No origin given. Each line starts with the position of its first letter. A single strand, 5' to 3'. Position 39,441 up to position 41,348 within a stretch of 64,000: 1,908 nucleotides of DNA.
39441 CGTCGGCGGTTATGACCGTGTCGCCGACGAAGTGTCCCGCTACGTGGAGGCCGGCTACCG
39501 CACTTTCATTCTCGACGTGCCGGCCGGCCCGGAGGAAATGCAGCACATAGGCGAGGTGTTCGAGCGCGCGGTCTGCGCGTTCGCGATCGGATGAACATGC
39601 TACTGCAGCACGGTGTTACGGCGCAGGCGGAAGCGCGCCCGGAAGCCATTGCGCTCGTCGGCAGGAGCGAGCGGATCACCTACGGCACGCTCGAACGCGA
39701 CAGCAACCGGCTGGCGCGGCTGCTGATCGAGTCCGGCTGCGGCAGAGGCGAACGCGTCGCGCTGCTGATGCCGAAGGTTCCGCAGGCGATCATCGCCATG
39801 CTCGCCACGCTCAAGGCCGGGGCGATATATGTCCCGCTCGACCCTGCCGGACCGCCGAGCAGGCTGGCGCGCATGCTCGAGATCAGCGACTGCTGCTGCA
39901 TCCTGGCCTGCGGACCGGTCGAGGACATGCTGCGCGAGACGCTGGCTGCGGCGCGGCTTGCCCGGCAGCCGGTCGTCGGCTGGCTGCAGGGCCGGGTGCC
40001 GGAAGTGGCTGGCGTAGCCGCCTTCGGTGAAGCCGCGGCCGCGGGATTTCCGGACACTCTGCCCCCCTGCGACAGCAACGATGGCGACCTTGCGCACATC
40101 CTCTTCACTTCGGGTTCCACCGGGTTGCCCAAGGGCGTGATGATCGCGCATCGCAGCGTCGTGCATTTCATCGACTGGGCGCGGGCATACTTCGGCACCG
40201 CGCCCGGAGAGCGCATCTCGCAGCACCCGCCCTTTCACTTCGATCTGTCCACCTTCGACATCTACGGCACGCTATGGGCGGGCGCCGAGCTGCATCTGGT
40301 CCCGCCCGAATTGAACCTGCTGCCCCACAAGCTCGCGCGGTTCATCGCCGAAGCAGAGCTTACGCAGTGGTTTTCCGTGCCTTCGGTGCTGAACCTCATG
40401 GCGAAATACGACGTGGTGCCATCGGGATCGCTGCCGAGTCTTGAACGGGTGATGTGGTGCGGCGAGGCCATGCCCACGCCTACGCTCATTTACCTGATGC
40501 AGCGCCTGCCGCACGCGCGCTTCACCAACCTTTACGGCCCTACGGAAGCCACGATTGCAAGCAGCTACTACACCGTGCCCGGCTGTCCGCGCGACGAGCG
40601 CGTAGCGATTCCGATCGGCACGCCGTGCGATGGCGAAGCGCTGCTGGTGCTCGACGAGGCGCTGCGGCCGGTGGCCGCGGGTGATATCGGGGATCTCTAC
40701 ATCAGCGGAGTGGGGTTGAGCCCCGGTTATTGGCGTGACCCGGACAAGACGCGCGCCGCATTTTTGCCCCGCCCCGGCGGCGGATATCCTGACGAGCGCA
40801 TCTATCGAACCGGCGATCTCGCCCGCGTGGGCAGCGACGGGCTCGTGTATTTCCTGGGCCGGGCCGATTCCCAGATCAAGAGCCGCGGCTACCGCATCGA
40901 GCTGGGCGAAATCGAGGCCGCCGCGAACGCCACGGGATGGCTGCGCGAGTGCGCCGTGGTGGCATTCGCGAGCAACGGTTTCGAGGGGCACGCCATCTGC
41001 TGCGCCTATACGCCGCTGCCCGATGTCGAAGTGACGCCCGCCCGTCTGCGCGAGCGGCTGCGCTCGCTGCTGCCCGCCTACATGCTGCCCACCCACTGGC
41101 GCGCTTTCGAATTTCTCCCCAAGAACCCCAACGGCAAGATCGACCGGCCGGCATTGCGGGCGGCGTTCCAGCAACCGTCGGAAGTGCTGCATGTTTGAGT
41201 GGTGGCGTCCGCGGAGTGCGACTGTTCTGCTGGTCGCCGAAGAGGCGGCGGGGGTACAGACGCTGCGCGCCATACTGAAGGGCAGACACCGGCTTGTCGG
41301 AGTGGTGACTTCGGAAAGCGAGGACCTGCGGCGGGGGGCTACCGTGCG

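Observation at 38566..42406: Translationally coupled LLM monooxygenase / DltA-like adenylation enzyme / Fmt-like formyltransferase / DltC-like carrier cassette at the head of an EPS operon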

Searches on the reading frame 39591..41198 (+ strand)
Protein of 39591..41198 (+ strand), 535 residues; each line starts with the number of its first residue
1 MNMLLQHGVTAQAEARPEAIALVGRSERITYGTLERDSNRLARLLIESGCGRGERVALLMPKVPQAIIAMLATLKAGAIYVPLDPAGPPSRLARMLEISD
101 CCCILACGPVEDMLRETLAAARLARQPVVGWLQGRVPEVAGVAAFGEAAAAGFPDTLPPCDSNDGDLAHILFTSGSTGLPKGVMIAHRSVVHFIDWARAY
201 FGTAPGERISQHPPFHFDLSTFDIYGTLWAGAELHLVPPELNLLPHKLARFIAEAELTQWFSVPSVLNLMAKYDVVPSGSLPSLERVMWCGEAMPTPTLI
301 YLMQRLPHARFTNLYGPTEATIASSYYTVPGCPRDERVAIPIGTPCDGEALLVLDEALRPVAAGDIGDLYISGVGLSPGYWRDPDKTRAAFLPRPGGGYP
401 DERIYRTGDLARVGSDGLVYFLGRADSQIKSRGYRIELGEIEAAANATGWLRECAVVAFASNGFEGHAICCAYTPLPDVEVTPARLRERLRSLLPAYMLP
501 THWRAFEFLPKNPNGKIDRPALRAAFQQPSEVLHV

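Call 3: search_protein_families(library=pfam, proteins=[window:39591-41198:+], max_evalue=0.01)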
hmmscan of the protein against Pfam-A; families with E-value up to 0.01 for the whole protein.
window:39591-41198:+ (535 aa): 2 families
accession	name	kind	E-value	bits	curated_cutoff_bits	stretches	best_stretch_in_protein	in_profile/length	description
PF00501.34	AMP-binding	-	1.2e-79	268.3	29.9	1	10-381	2-384/384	AMP-binding enzyme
PF13193.12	AMP-binding_C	-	8.2e-08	33.5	24.5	1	440-516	1-76/76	AMP-binding enzyme C-terminal domain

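Call 4: search_protein_families(library=ncbifam, proteins=[window:39591-41198:+], max_evalue=0.001)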
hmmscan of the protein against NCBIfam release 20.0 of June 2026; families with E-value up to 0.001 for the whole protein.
window:39591-41198:+ (535 aa): 104 families (the best 25 are shown)
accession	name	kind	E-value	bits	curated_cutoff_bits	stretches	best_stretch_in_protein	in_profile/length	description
TIGR01733.1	AA-adenyl-dom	subfamily_domain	1.9e-115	386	317.4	1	30-456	1-409/409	amino acid adenylation domain-containing protein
NF004282.0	PRK05691.1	subfamily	1.8e-92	309.7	4090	2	339-524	4039-4224/4334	non-ribosomal peptide synthase/polyketide synthase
NF003417.0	PRK04813.1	subfamily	8.6e-86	288.5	476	2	164-524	143-501/505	D-alanine--poly(phosphoribitol) ligase subunit DltA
TIGR01734.1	D-ala-DACP-lig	equivalog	7.4e-83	278.8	559.85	2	164-524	141-500/504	D-alanine--poly(phosphoribitol) ligase subunit DltA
NF038078.1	NRPS_MxcG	equivalog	1.7e-80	270.8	2300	1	9-527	462-961/1442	myxochelin non-ribosomal peptide synthetase MxcG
NF041803.1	NRPS_SolG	exception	2.5e-79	267.1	2200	1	11-523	569-1071/1163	solanimycin non-ribosomal peptide synthetase SolG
NF047350.1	aureusi_NRPS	equivalog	2e-73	247.2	2500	2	158-522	543-891/2373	aureusimine non-ribosomal peptide synthetase AusA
TIGR03098.1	ligase_PEP_1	hypoth_equivalog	2.7e-73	247.2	592.35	1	5-524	2-516/517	acyl-CoA ligase (AMP-forming), exosortase A system-associated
NF007605.2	PRK10252.1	equivalog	2.8e-72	243.8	2400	1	6-522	457-957/1292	enterobactin non-ribosomal peptide synthetase EntF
NF004837.0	PRK06187.1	subfamily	2.5e-65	220.7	476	1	2-529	7-525/531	long-chain-fatty-acid--CoA ligase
NF006182.0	PRK08316.1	subfamily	1.4e-52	178.9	663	1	12-528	20-519/523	fatty acyl-CoA synthetase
TIGR03443.1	alpha_am_amid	equivalog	8.3e-50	169.2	1030.1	3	25-392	267-647/1390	L-aminoadipate-semialdehyde dehydrogenase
NF005702.0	PRK07514.1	subfamily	8.9e-47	159.6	558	1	9-528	9-502/506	malonyl-CoA synthase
NF006181.0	PRK08314.1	subfamily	5.1e-46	157.1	705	1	5-519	26-547/563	long-chain-fatty-acid--CoA ligase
NF052269.1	Staph_lig_FadD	equivalog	3.6e-41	141.1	650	2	163-528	148-495/499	long-chain-fatty-acid--CoA ligase FadD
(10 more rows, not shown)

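Call 22: search_solved_structures(query=window:39591-41198:+, max_evalue=1e-20, show_alignments=2)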
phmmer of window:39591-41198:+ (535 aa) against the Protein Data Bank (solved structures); distinct sequences matched with E-value up to 1e-20: 113 (the best 60 are shown).
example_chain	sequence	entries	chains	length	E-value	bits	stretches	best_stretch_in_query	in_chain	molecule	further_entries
6mfy_A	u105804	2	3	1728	3.4e-145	487.8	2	8-522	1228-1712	Linear gramicidin synthase subunit A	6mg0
9be3_A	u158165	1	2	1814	4.7e-145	487.3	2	8-522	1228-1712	Linear gramicidin synthase subunit A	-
6mfz_A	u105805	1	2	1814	4.7e-145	487.3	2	8-522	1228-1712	Linear gramicidin synthase subunit A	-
9be4_A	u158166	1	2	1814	4.7e-145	487.3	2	8-522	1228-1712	Linear gramicidin synthase subunit A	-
9meh_A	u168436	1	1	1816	4.7e-145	487.3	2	8-522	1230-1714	Linear gramicidin synthase subunit A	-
8xjz_C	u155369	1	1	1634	3.2e-113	382.2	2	18-522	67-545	Peptide synthetase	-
6p1j_A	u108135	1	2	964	3.1e-80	273.4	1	11-522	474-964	Txo2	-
5u89_A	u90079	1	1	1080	8.7e-77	262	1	11-524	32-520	Amino acid adenylation domain protein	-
9bfd_A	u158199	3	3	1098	2.4e-75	257.2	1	162-523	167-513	Tyrocidine synthase 1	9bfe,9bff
6ea3_B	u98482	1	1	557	9.9e-74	251.9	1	9-522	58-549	adenylation domain of Fuscachelin synthetase component H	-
7ly7_A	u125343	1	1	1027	4.4e-73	249.7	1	163-526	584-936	BmdB, Bacillamide NRPS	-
7ly4_E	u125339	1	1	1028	4.4e-73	249.7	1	163-526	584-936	BmdB, bacillamide NRPS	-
6n8e_A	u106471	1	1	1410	1e-71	245.3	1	15-523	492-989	holo-ObiF1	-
8jbr_A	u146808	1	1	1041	1e-70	242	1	12-522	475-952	McyA protein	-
9bfd_B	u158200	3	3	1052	1.1e-70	241.9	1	10-522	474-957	Tyrocidine synthase 2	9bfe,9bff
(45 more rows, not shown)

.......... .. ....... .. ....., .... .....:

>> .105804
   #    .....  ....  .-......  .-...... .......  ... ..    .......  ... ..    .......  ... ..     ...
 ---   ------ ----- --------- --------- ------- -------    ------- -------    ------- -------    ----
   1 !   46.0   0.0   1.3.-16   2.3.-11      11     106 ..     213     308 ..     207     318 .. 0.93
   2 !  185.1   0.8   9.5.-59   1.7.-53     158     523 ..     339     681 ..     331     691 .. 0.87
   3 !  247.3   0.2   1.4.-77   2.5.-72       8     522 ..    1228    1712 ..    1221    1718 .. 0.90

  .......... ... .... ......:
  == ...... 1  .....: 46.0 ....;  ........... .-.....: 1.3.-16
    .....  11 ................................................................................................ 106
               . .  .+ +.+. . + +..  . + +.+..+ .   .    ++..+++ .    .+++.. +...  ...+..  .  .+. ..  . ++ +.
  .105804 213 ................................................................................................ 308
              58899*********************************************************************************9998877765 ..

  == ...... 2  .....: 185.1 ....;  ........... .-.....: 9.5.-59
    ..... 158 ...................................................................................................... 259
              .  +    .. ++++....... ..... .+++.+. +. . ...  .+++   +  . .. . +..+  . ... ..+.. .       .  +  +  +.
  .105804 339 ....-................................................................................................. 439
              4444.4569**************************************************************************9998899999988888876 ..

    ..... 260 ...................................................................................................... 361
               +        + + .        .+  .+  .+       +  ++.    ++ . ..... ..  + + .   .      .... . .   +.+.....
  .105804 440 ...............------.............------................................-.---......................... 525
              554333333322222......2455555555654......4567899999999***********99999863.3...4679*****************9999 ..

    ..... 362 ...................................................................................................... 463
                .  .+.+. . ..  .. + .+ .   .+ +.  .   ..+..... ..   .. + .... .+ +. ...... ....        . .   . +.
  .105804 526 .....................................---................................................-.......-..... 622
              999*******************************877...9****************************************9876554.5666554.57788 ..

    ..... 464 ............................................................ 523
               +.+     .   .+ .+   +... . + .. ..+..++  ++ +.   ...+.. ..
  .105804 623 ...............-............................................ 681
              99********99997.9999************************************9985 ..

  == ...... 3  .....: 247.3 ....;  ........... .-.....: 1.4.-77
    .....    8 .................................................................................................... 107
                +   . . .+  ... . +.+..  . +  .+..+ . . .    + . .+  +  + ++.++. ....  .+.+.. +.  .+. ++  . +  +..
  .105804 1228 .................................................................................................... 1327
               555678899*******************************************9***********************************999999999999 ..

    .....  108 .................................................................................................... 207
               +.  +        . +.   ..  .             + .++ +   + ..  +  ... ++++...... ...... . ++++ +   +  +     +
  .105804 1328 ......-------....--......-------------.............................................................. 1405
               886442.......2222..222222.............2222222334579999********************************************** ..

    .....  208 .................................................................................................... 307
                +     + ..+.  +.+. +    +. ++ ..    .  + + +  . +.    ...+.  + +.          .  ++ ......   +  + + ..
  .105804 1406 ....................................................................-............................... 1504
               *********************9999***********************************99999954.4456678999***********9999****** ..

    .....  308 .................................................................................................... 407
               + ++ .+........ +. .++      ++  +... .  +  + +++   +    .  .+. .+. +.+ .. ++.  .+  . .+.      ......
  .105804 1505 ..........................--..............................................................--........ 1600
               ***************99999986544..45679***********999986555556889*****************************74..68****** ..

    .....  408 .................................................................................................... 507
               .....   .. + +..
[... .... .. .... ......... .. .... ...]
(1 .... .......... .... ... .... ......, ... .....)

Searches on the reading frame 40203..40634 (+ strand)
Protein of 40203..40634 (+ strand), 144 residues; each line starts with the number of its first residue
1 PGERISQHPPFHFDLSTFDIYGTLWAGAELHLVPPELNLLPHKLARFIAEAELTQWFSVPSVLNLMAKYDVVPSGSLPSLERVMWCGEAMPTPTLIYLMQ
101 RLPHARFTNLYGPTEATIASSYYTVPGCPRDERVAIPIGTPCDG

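Call 46: search_solved_structures(query=window:40203-40634:+, max_evalue=1e-8, show_alignments=0)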
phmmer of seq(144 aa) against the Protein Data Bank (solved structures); distinct sequences matched with E-value up to 1e-8: 30.
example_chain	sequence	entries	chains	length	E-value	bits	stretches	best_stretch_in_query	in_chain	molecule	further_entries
6o6e_B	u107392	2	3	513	1.3e-22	83.8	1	1-144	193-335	L-proline--[L-prolyl-carrier protein] ligase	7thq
4oxi_A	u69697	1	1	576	2.2e-17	66.8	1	3-139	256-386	Enterobactin synthetase component F-related protein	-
3e7w_A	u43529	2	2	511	2.6e-17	66.6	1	7-139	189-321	D-alanine--poly(phosphoribitol) ligase subunit 1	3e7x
3fcc_A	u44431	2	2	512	2.9e-17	66.5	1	7-139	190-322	D-alanine--poly(phosphoribitol) ligase subunit 1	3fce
3dhv_A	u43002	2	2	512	2.9e-17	66.5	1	7-139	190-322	D-alanine-poly(phosphoribitol) ligase | D-alanine--poly(phosphoribitol) ligase subunit 1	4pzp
6mfy_A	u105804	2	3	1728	5.2e-17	65.7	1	11-142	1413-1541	Linear gramicidin synthase subunit A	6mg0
9be3_A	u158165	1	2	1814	6.1e-17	65.4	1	11-142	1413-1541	Linear gramicidin synthase subunit A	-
6mfz_A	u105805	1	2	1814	6.1e-17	65.4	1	11-142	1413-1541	Linear gramicidin synthase subunit A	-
9be4_A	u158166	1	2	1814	6.1e-17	65.4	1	11-142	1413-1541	Linear gramicidin synthase subunit A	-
9meh_A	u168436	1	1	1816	6.1e-17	65.4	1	11-142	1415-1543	Linear gramicidin synthase subunit A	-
8xjz_C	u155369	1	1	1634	1e-15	61.4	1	7-144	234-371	Peptide synthetase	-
7r27_A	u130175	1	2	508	2e-15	60.5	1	7-139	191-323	D-alanine--D-alanyl carrier protein ligase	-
7dq5_A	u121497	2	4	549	4.8e-15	59.3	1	1-142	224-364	Putative ATP-dependent b-aminoacyl-ACP synthetase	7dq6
7thn_B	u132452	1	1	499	5e-15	59.2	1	5-144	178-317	L-proline--[L-prolyl-carrier protein] ligase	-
8yyr_A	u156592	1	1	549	8.8e-15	58.4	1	1-142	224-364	Putative ATP-dependent b-aminoacyl-ACP synthetase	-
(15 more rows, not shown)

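Call 47: search_solved_structures(query=window:40203-40634:+, max_evalue=1e-15, show_alignments=4)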
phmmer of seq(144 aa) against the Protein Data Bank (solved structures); distinct sequences matched with E-value up to 1e-15: 10.
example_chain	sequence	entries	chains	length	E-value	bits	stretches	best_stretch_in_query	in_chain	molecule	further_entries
6o6e_B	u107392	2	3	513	1.3e-22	83.8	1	1-144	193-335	L-proline--[L-prolyl-carrier protein] ligase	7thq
4oxi_A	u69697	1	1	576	2.2e-17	66.8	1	3-139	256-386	Enterobactin synthetase component F-related protein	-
3e7w_A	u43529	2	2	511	2.6e-17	66.6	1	7-139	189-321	D-alanine--poly(phosphoribitol) ligase subunit 1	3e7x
3fcc_A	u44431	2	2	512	2.9e-17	66.5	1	7-139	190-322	D-alanine--poly(phosphoribitol) ligase subunit 1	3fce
3dhv_A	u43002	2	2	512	2.9e-17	66.5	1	7-139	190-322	D-alanine-poly(phosphoribitol) ligase | D-alanine--poly(phosphoribitol) ligase subunit 1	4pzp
6mfy_A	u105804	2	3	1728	5.2e-17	65.7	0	11-142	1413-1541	Linear gramicidin synthase subunit A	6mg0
9be3_A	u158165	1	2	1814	6.1e-17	65.4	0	11-142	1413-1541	Linear gramicidin synthase subunit A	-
6mfz_A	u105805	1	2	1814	6.1e-17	65.4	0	11-142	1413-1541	Linear gramicidin synthase subunit A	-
9be4_A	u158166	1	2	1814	6.1e-17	65.4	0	11-142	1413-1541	Linear gramicidin synthase subunit A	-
9meh_A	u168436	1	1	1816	6.1e-17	65.4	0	11-142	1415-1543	Linear gramicidin synthase subunit A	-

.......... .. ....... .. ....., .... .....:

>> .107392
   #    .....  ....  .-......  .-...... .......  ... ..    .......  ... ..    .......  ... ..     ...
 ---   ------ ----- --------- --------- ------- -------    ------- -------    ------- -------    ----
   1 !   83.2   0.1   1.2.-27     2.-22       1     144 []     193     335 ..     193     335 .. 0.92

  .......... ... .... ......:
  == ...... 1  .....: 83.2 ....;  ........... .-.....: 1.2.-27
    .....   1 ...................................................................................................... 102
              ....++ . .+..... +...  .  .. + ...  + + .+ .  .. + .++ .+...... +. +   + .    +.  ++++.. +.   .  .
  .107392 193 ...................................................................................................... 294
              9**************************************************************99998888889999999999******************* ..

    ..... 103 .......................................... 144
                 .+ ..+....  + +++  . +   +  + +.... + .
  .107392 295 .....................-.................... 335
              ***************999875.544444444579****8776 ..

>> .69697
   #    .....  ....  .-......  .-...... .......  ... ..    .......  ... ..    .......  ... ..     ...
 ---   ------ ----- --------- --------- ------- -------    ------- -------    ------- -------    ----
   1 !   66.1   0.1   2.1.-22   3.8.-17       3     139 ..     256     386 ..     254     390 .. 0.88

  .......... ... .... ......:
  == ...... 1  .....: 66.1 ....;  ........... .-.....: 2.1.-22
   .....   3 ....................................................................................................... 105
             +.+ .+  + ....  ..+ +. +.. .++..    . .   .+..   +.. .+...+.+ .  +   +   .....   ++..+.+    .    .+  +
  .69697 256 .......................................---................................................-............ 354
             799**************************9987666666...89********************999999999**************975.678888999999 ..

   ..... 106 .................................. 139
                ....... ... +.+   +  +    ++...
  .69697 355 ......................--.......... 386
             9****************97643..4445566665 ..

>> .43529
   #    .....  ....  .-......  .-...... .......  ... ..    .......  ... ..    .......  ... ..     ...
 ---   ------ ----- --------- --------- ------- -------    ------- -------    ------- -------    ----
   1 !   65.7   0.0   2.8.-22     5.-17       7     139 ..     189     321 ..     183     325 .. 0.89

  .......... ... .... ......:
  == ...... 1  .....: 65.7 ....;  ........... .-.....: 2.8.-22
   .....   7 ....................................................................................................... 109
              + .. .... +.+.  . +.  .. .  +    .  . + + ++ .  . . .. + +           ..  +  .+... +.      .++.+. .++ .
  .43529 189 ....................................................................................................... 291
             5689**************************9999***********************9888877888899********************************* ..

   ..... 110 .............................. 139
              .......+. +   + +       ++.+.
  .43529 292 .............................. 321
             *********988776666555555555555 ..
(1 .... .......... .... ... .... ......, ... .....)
